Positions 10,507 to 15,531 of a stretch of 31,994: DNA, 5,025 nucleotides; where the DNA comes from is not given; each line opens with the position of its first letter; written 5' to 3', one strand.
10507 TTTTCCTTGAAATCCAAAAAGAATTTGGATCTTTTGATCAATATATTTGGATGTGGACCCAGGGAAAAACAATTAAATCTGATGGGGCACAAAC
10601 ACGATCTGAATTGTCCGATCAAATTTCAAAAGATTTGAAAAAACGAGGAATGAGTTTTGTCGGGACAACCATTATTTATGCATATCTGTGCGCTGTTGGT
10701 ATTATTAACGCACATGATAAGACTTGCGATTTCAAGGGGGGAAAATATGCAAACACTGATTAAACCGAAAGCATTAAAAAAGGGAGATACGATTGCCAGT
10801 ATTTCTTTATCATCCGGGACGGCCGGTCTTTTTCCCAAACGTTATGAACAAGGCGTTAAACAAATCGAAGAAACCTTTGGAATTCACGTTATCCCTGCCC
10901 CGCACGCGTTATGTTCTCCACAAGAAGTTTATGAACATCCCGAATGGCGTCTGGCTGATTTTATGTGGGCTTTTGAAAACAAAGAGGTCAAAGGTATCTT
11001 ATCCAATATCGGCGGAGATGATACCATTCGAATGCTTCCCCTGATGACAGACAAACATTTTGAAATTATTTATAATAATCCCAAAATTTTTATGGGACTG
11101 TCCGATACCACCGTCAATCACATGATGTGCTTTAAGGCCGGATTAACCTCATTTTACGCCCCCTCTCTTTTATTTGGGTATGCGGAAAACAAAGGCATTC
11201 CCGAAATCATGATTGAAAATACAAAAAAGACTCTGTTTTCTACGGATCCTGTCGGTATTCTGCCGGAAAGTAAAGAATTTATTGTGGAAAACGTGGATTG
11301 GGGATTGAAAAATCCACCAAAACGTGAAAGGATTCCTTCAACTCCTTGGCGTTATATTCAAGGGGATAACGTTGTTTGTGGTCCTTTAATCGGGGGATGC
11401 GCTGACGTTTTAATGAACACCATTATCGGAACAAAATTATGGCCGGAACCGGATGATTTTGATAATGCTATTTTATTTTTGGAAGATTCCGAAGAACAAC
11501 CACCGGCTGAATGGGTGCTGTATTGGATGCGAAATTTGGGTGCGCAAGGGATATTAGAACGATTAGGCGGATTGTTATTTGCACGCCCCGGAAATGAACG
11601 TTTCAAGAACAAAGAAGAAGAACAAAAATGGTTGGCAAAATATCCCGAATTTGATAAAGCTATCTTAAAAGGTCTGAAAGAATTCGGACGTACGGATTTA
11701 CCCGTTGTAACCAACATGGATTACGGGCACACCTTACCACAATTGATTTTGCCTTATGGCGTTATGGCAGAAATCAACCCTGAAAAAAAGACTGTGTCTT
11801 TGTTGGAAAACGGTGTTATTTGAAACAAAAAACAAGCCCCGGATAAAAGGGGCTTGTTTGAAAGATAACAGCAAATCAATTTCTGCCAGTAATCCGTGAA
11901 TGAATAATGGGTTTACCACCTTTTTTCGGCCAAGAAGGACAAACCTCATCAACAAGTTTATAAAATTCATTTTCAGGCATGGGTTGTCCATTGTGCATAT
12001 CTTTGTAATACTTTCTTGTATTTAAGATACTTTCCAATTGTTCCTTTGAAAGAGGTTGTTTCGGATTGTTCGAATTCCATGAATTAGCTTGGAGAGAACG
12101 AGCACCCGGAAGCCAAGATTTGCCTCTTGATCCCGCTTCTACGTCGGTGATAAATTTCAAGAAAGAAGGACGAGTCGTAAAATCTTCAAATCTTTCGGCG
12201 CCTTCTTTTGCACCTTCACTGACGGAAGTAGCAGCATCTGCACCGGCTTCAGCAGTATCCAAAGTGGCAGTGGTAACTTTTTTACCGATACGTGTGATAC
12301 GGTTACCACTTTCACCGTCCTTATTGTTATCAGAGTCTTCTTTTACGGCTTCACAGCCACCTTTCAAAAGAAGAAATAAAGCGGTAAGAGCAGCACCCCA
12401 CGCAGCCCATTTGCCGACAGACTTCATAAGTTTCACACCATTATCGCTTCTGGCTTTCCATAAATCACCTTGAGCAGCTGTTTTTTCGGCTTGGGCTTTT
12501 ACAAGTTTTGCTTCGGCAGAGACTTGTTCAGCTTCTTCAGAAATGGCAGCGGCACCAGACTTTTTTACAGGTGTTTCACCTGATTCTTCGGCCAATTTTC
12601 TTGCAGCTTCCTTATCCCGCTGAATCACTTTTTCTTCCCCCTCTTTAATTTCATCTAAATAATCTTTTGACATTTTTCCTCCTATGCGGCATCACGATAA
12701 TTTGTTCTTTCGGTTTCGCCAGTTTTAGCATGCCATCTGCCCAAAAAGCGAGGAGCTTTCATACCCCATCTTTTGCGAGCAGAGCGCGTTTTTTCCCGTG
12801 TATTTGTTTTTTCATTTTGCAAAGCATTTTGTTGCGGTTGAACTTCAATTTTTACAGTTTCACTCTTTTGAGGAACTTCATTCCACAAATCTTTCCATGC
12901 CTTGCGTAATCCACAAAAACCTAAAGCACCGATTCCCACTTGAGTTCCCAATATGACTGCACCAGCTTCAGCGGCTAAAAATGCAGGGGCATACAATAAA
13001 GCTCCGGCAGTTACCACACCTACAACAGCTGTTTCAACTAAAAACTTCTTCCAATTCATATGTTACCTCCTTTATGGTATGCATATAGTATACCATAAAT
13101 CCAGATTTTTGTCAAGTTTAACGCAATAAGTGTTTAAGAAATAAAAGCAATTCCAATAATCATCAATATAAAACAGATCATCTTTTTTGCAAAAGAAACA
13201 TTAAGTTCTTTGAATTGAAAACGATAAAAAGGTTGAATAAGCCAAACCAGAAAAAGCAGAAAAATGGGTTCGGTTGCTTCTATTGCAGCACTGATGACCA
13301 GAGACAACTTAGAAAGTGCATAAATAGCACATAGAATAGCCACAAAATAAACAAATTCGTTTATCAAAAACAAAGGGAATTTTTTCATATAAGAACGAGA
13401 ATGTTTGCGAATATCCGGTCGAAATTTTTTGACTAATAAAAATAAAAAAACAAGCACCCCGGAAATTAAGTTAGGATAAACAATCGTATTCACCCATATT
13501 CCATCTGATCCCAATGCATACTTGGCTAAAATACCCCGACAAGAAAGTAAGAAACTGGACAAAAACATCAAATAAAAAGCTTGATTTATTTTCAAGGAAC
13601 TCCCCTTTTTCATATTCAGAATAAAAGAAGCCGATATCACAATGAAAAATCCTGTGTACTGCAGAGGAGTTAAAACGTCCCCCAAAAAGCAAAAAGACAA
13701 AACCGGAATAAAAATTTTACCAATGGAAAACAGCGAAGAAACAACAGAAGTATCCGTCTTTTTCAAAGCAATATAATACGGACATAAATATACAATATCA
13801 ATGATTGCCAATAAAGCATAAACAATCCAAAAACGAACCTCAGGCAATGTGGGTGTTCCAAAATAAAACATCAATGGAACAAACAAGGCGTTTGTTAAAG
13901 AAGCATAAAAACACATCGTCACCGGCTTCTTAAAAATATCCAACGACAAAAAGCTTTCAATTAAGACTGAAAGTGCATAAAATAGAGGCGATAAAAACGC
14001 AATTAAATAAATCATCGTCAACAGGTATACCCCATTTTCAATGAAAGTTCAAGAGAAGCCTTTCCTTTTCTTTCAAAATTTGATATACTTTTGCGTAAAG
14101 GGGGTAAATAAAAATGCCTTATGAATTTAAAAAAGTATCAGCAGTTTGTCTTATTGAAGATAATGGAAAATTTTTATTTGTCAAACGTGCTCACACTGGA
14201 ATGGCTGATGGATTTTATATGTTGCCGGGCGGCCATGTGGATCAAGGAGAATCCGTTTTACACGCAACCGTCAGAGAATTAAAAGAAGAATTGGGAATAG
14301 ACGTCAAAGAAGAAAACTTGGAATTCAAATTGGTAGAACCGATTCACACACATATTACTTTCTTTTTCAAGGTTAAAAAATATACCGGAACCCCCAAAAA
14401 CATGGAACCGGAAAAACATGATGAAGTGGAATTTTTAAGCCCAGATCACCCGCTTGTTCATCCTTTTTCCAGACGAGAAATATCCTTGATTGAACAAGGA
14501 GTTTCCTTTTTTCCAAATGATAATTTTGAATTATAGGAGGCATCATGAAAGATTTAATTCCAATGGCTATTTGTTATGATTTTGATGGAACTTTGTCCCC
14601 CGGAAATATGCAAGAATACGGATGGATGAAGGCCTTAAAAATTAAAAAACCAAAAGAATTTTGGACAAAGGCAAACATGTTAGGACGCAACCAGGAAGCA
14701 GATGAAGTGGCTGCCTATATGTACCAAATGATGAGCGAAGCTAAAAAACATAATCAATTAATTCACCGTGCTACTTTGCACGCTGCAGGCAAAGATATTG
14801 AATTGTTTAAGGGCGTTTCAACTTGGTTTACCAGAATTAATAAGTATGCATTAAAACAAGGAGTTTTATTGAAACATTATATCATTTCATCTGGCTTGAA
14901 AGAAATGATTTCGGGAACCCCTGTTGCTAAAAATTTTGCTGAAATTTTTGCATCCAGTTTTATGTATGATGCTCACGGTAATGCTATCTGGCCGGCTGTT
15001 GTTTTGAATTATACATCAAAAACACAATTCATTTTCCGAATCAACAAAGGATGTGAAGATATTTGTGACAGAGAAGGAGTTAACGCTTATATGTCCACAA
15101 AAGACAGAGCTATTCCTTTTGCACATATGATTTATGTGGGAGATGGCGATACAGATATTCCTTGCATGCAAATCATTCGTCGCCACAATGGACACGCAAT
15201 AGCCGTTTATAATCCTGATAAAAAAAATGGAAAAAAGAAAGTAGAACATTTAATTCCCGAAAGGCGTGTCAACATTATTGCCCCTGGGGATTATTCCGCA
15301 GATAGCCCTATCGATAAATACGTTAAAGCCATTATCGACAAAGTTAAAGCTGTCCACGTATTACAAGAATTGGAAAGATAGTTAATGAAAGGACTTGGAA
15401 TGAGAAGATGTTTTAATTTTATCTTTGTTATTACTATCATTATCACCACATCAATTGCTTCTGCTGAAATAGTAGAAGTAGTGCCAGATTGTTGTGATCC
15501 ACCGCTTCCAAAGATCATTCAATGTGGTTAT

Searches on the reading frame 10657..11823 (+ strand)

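Call 82: search_protein_families(library=pfam, proteins=[window:10657-11823:+], max_evalue=0.00001)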
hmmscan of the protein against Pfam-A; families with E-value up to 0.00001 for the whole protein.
window:10657-11823:+ (388 aa): 2 families
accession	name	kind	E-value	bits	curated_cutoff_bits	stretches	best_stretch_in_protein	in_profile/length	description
PF02016.21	Peptidase_S66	-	2.4e-23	83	25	1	46-168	1-121/121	LD-carboxypeptidase N-terminal domain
PF17676.7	Peptidase_S66C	-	6.1e-22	78.9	23.7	1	242-373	2-120/120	LD-carboxypeptidase C-terminal domain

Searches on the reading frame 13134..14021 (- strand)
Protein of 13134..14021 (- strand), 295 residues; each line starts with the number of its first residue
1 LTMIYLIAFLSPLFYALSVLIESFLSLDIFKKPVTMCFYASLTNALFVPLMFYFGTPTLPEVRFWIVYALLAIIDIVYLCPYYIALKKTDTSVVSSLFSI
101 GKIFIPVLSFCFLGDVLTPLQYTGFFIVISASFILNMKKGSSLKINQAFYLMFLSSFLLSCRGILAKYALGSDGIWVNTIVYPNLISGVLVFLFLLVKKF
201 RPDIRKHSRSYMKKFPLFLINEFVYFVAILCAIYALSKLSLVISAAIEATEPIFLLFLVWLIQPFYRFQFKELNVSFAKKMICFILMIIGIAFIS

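Call 82: search_protein_families(library=pfam, proteins=[window:13134-14021:-], max_evalue=0.00001)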
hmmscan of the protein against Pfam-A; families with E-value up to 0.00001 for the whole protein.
window:13134-14021:- (295 aa): 1 family
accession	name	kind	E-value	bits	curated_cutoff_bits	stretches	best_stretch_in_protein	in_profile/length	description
PF00892.27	EamA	-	1.2e-13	52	28.2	1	3-136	2-134/135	EamA-like transporter family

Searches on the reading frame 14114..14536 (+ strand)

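Call 82: search_protein_families(library=pfam, proteins=[window:14114-14536:+], max_evalue=0.00001)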
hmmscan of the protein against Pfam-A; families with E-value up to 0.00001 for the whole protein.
window:14114-14536:+ (140 aa): 2 families
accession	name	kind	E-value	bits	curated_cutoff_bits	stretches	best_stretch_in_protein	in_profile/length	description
PF00293.34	NUDIX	-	2.9e-17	63.4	21.1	1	8-117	6-122/134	NUDIX domain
PF14815.12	NUDIX_4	-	6.9e-09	35.9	35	1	10-113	1-109/113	NUDIX domain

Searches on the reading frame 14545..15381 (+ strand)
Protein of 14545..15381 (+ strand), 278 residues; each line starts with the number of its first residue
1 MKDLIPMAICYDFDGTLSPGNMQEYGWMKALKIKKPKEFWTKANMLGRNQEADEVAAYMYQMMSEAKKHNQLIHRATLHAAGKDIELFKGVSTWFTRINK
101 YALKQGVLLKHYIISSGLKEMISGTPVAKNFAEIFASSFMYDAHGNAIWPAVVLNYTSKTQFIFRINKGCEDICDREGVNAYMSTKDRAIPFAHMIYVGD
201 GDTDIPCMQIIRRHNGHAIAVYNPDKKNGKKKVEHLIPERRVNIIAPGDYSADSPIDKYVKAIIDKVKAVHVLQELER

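Call 82: search_protein_families(library=pfam, proteins=[window:14545-15381:+], max_evalue=0.00001)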
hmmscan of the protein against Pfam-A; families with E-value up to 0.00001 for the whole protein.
window:14545-15381:+ (278 aa): 2 families
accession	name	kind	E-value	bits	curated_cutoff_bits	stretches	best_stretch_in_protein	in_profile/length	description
PF12710.13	HAD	-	4.3e-09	37.5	27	1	11-209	3-189/189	haloacid dehalogenase-like hydrolase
PF06888.18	Put_Phosphatase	-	1.2e-06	28.6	27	1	42-212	29-189/234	Putative Phosphatase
